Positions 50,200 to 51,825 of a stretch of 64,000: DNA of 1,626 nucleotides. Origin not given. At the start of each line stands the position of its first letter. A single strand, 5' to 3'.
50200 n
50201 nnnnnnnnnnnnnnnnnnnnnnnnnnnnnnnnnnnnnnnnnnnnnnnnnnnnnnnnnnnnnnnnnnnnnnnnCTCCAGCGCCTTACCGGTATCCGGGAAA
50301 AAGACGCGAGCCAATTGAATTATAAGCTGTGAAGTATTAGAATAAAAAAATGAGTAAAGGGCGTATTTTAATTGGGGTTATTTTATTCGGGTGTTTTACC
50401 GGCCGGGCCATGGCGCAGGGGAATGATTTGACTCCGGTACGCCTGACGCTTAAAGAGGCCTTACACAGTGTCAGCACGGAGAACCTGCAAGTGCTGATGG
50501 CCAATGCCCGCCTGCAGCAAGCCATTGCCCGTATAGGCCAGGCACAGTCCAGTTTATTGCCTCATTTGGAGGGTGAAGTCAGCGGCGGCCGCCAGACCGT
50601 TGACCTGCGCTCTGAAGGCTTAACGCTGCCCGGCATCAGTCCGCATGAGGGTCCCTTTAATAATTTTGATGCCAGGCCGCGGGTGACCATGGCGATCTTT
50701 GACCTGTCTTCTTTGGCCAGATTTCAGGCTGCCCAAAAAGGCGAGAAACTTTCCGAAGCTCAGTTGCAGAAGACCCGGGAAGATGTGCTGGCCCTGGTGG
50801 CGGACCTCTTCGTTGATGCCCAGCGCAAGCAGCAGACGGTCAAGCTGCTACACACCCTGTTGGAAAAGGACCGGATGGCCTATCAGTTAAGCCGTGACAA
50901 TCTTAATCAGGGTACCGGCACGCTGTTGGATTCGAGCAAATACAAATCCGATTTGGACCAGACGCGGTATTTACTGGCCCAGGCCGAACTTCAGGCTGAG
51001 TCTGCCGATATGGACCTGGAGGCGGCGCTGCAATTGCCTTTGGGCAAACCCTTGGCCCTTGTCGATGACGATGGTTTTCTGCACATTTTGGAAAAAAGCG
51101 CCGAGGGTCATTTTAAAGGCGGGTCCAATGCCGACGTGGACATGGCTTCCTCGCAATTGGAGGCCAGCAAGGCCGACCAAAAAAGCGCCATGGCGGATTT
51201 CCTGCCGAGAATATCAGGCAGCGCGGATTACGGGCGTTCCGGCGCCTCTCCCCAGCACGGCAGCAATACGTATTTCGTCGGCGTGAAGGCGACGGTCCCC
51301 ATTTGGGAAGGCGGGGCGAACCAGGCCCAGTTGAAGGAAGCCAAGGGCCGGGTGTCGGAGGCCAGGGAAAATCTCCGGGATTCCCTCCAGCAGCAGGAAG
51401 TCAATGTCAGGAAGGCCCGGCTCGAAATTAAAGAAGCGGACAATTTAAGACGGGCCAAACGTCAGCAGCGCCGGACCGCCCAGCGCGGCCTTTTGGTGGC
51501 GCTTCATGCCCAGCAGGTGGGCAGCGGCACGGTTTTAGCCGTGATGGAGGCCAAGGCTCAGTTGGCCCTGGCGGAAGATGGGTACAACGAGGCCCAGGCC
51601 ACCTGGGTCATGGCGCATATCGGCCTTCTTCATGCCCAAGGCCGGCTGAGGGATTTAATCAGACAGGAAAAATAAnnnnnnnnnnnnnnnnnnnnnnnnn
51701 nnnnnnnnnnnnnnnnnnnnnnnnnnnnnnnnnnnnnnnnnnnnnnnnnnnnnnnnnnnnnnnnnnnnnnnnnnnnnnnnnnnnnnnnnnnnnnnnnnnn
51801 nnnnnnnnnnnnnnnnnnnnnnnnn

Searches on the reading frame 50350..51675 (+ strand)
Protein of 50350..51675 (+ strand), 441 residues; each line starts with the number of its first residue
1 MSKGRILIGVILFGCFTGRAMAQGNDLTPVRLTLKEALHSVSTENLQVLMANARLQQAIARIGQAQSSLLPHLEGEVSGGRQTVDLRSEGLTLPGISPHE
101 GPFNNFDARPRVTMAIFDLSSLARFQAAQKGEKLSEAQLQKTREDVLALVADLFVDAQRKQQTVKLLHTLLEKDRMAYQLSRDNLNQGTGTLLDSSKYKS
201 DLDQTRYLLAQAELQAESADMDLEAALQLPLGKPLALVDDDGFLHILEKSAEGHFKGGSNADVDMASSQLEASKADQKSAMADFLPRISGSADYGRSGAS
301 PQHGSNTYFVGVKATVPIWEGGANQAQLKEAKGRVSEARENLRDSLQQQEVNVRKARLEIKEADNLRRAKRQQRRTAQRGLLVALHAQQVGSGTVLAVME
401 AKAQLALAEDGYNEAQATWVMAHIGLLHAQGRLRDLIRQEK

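Call 81: search_protein_families(library=pfam, proteins=[window:50350-51675:+], max_evalue=0.00001)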
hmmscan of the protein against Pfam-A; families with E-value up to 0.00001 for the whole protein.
window:50350-51675:+ (441 aa): 1 family
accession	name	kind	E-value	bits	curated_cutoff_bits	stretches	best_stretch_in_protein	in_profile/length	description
PF02321.23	OEP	-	7.6e-41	140.4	22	2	260-423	12-179/187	Outer membrane efflux protein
